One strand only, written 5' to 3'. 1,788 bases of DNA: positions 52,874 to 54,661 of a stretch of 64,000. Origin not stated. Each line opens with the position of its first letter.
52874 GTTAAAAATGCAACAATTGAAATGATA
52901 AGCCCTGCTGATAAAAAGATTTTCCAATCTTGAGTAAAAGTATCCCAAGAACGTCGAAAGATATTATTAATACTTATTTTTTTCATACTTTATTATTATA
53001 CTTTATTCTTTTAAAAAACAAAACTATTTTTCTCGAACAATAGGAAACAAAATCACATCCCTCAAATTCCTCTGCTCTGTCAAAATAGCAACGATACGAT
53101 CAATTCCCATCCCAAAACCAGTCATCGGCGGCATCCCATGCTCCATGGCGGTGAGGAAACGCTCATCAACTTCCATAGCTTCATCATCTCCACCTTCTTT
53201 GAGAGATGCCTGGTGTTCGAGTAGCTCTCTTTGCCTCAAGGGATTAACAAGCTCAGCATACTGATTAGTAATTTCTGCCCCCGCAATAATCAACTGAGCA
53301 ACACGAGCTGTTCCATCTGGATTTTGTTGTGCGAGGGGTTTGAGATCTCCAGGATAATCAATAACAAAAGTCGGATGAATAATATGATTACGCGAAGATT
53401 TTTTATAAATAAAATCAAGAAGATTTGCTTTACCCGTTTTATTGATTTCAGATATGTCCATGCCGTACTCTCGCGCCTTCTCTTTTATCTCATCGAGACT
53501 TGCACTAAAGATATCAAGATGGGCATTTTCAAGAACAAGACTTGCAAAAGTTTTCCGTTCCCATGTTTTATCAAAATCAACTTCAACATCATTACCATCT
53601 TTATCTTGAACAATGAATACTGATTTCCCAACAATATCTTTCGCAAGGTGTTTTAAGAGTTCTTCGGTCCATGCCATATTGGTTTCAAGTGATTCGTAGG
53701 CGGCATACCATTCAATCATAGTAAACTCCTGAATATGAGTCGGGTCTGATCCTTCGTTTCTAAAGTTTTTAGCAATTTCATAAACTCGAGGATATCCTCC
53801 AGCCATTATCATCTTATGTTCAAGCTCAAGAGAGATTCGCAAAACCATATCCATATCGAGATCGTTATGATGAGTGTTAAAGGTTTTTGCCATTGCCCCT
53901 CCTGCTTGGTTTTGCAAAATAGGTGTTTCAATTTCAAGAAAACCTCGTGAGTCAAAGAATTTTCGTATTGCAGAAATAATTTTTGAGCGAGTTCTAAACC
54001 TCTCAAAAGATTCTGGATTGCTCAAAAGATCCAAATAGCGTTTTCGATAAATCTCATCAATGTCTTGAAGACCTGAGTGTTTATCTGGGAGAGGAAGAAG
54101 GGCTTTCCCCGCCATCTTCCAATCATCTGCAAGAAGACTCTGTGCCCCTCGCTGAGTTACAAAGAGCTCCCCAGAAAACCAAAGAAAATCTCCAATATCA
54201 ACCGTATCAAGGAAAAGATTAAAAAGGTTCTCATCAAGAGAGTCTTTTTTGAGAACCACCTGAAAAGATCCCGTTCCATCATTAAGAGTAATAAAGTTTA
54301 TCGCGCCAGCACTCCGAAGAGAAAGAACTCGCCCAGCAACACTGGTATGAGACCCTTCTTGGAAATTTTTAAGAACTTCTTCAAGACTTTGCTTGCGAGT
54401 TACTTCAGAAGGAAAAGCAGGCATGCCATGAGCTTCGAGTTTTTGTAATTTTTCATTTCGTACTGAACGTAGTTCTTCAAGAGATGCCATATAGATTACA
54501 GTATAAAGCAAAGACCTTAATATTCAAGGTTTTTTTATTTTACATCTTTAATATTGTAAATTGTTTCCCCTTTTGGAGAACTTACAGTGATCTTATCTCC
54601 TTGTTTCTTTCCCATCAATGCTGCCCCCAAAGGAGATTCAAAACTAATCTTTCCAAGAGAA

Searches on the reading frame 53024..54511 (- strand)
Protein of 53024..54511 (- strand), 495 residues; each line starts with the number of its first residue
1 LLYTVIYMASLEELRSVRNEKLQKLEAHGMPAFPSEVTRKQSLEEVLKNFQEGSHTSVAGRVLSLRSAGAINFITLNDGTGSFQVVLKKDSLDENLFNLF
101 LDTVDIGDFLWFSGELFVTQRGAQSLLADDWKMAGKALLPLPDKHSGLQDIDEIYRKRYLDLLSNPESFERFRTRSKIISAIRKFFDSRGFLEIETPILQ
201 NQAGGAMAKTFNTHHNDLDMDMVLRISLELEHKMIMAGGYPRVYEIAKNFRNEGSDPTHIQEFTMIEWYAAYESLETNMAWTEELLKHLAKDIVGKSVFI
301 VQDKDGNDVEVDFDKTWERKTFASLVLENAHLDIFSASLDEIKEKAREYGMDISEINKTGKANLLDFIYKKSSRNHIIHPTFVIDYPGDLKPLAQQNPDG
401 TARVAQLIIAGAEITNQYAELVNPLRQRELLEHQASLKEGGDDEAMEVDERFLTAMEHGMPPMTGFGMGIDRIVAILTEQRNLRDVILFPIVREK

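Call 56: search_protein_families(library=pfam, proteins=[window:53024-54511:-], max_evalue=0.00001)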
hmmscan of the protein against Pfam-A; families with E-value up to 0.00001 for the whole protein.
window:53024-54511:- (495 aa): 2 families
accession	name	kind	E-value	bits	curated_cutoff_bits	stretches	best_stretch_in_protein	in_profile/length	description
PF00152.25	tRNA-synt_2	-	7.6e-72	242.4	25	1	152-491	3-306/308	tRNA synthetases class II (D, K and N)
PF01336.31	tRNA_anti-codon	-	3e-12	46.7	27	1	57-132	2-73/75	OB-fold nucleic acid binding domain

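Call 60: search_protein_families(library=ncbifam, proteins=[window:53024-54511:-], max_evalue=1e-20)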
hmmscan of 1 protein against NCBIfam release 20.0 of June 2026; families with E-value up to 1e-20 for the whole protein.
window:53024-54511:- (495 aa): 13 families
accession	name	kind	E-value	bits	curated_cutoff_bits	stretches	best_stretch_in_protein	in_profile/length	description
NF001756.1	PRK00484.1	subfamily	3.2e-153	510.9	468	1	13-494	2-487/488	lysine--tRNA ligase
NF002821.0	PRK02983.1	equivalog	2e-137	459.9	742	1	11-494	618-1100/1102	bifunctional lysylphosphatidylglycerol synthetase/lysine--tRNA ligase LysX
TIGR00499.1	lysS_bact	equivalog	2.9e-133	445.1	427.6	1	13-494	4-494/496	lysine--tRNA ligase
NF009101.0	PRK12445.1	subfamily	2.4e-105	353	1026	1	12-494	17-503/505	lysine--tRNA ligase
TIGR00462.1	genX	equivalog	3.9e-57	194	286.9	1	173-489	2-304/304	EF-P lysine aminoacylase EpmA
NF006828.0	PRK09350.1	equivalog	3e-49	168.1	264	1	169-492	13-323/325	elongation factor P--(R)-beta-lysine ligase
NF003483.0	PRK05159.1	equivalog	2.8e-42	145.1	353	1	40-490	4-430/438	aspartate--tRNA(Asn) ligase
NF003037.0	PRK03932.1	equivalog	2.2e-39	135.7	414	1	41-492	4-445/451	asparagine--tRNA ligase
TIGR00459.1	aspS_bact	equivalog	6.9e-37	127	373.85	1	45-296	8-263/586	aspartate--tRNA ligase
TIGR00457.1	asnS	equivalog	1.3e-36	126.5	342.6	1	44-493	5-450/455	asparagine--tRNA ligase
TIGR00458.1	aspS_nondisc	equivalog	1.5e-35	123.1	368.4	1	48-493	7-423/428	aspartate--tRNA(Asn) ligase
NF001750.0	PRK00476.1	equivalog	1e-34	119.9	443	0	45-298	10-270/590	aspartate--tRNA ligase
NF009460.0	PRK12820.1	equivalog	6.1e-23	80.8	1379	0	156-287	158-288/723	bifunctional aspartyl-tRNA synthetase/aspartyl/glutamyl-tRNA amidotransferase subunit C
